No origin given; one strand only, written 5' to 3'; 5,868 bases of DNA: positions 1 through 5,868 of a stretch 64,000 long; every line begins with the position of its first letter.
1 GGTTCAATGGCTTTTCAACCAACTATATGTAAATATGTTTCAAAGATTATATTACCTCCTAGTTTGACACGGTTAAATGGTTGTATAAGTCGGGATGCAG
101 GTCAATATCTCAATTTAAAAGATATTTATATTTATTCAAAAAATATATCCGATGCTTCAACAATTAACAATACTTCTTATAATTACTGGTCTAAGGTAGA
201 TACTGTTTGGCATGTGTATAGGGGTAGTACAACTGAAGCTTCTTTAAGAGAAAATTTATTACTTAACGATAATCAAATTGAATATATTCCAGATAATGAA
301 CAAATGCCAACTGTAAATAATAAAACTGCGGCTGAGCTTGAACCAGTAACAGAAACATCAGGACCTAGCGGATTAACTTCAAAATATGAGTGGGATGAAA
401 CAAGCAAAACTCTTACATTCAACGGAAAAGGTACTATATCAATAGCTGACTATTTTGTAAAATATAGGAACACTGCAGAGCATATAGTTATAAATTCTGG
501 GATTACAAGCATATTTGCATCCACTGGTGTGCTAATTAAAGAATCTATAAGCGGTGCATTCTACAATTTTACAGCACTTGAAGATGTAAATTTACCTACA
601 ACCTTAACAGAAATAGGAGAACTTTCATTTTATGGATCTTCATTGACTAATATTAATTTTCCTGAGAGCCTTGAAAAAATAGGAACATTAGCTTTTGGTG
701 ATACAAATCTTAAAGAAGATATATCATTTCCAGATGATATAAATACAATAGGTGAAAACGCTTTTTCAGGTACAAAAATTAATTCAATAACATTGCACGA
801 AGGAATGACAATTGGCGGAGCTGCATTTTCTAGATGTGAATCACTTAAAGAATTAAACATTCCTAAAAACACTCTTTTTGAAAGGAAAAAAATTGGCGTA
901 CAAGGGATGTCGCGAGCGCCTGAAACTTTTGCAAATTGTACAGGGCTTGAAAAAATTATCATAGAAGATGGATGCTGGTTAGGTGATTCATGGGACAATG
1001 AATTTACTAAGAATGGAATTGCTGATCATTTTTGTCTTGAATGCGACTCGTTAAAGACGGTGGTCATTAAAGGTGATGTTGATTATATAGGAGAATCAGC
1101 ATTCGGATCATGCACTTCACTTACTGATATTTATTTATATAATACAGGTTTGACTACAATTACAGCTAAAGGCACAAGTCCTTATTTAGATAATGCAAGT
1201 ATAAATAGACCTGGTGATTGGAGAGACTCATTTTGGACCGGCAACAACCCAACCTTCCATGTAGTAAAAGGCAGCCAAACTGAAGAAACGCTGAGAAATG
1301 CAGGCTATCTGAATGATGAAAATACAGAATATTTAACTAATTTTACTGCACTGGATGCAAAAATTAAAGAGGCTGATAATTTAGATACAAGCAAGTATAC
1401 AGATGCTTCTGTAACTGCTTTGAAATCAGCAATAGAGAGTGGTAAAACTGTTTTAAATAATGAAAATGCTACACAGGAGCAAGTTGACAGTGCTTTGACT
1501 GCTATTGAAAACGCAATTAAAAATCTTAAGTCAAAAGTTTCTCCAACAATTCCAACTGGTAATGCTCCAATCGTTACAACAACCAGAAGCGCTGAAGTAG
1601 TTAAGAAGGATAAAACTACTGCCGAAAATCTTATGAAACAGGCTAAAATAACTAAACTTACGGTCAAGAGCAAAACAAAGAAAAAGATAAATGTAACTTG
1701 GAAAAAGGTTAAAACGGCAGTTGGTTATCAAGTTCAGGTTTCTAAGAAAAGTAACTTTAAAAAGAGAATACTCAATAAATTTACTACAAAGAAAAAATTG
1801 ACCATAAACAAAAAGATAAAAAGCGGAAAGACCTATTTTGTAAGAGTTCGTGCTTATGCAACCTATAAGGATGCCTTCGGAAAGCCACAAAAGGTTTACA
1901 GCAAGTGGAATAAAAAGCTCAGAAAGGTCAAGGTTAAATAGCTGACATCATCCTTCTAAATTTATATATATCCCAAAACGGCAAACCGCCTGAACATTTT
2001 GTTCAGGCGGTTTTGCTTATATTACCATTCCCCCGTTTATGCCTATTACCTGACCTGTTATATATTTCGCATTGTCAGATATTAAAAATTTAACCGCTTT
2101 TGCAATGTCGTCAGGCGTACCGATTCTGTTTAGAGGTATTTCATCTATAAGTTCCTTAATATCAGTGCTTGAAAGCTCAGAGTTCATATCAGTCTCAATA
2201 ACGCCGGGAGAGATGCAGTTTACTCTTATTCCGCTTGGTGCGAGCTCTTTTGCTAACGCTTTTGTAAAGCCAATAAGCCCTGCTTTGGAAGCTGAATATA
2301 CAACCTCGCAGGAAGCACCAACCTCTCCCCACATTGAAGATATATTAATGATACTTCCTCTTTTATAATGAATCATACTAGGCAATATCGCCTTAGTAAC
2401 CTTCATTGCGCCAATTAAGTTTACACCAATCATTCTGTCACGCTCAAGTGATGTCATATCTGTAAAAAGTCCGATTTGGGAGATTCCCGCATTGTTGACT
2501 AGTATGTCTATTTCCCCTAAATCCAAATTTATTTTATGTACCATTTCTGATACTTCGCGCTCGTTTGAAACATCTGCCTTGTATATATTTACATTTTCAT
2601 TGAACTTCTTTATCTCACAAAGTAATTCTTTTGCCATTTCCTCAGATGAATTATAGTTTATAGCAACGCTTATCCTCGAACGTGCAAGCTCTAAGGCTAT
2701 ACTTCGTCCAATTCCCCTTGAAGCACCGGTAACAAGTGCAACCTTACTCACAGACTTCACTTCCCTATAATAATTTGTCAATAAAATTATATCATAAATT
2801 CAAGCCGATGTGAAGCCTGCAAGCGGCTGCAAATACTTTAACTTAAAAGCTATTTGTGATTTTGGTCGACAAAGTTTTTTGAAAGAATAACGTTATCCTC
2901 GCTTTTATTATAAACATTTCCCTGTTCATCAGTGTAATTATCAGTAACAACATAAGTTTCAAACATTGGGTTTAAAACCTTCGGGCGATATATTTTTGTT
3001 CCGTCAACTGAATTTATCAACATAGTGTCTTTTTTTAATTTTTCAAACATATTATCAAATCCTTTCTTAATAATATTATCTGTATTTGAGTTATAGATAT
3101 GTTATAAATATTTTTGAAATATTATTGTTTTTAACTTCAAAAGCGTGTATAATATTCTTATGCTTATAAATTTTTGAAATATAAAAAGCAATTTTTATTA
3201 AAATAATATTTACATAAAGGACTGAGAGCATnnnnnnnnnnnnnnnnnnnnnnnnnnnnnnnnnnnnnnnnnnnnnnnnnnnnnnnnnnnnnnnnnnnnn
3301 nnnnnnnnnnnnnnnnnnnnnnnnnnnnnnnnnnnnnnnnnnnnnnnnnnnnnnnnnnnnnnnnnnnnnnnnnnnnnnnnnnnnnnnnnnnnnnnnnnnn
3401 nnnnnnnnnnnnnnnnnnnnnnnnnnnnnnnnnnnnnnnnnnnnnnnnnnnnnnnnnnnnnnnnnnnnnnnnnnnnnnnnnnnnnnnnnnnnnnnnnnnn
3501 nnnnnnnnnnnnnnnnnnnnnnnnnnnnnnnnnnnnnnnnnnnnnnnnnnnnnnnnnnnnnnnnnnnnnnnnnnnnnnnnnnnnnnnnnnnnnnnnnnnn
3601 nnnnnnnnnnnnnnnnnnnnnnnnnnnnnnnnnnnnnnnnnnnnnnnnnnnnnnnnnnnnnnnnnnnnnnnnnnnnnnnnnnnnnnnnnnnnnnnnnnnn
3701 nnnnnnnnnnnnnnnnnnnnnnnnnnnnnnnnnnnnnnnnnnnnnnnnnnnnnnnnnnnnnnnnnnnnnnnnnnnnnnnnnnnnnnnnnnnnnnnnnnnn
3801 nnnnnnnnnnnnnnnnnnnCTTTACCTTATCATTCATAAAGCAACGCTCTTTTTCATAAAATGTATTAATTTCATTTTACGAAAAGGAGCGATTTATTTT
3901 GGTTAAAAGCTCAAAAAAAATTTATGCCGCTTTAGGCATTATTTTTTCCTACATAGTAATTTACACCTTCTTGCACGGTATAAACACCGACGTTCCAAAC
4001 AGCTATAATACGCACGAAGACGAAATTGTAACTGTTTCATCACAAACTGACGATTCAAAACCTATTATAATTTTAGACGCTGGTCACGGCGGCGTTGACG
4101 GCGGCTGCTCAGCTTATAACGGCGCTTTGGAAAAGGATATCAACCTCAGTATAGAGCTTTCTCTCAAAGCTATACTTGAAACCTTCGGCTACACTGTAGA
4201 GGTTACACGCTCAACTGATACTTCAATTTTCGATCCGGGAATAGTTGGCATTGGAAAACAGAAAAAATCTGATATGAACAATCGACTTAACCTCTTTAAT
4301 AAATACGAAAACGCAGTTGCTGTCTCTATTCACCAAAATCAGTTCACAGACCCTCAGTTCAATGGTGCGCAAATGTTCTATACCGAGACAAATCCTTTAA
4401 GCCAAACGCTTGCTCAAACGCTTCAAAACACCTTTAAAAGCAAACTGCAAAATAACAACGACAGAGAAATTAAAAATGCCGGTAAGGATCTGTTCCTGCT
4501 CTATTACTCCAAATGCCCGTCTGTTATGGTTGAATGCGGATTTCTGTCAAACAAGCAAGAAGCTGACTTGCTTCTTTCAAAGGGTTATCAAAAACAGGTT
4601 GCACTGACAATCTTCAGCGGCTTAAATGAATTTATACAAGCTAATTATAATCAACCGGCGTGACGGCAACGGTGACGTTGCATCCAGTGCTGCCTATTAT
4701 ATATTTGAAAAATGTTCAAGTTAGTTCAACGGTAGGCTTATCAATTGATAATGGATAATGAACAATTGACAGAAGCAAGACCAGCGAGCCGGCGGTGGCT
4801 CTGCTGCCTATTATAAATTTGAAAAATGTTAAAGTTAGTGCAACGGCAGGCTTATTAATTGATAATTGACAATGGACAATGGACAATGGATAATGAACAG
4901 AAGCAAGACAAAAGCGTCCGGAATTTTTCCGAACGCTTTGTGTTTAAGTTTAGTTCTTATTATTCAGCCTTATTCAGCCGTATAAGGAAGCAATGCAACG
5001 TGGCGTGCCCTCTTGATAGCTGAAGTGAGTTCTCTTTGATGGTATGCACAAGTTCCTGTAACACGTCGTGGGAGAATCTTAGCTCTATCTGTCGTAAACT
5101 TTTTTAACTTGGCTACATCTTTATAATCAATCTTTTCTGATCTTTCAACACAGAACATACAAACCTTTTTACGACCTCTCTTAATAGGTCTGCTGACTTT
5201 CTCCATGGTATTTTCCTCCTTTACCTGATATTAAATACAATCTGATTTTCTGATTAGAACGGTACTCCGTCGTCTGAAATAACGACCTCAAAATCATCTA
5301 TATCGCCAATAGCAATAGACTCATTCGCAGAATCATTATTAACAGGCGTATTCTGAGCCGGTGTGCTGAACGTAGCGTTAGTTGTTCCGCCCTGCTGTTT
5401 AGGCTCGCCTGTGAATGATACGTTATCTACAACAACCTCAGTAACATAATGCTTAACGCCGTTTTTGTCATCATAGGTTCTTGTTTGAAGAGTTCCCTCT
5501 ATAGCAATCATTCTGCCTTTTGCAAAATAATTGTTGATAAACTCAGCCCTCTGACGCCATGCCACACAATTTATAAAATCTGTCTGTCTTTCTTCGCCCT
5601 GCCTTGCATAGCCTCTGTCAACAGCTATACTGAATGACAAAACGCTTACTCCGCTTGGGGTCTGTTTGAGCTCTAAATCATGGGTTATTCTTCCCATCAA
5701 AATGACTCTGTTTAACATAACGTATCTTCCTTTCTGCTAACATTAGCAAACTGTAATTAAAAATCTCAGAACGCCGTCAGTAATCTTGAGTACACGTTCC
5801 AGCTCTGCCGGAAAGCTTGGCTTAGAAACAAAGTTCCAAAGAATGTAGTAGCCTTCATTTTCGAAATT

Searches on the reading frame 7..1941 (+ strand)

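Call 67: search_protein_families(library=pfam, proteins=[window:7-1941:+], max_evalue=0.001)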
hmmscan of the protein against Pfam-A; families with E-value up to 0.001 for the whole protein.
window:7-1941:+ (644 aa): 3 families
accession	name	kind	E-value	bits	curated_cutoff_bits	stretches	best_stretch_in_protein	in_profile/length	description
PF13306.12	LRR_5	-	4.6e-30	104.6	27.7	2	183-289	6-112/127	BspA type Leucine rich repeat region (6 copies)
PF07554.19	FIVAR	-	6.8e-10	39.9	29.2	1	447-507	3-70/71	FIVAR domain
PF00041.27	fn3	-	2.7e-06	27.9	25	1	548-619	3-71/84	Fibronectin type III domain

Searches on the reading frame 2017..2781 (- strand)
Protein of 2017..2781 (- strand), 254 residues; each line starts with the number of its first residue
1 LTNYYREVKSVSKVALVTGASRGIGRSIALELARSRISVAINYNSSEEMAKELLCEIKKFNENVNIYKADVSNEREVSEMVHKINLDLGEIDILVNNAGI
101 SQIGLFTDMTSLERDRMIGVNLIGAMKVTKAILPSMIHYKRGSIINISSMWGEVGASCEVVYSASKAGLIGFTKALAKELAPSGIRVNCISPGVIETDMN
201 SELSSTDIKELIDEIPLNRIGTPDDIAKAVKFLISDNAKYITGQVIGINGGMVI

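Call 67: search_protein_families(library=pfam, proteins=[window:2017-2781:-], max_evalue=0.001)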
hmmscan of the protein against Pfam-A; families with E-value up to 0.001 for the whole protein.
window:2017-2781:- (254 aa): 4 families
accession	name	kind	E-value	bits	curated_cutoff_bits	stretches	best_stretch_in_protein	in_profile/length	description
PF13561.12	adh_short_C2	-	6.1e-64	216.3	27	1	19-252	1-235/236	Enoyl-(Acyl carrier protein) reductase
PF00106.31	adh_short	-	1.8e-60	204.2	26.6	1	13-206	1-193/195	short chain dehydrogenase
PF08659.16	KR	-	1.9e-14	54.4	22.6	1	15-193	3-176/180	KR domain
PF23441.1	SDR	-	8.1e-07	29.1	27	1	142-252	143-255/258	SDR-like rossmann domain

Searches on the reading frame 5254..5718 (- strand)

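Call 67: search_protein_families(library=pfam, proteins=[window:5254-5718:-], max_evalue=0.001)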
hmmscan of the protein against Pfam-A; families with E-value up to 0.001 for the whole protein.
window:5254-5718:- (154 aa): 3 families
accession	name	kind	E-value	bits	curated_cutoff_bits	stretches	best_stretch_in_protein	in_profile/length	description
PF00436.31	SSB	-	3e-33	114.4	26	1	2-102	1-103/104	Single-strand binding protein family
PF22657.2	SSB_1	-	0.00012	22.7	27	1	3-84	1-82/91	Another single-strand binding protein family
PF11506.14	DUF3217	-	0.00071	19.9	26.4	0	1-94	1-84/104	Protein of unknown function (DUF3217)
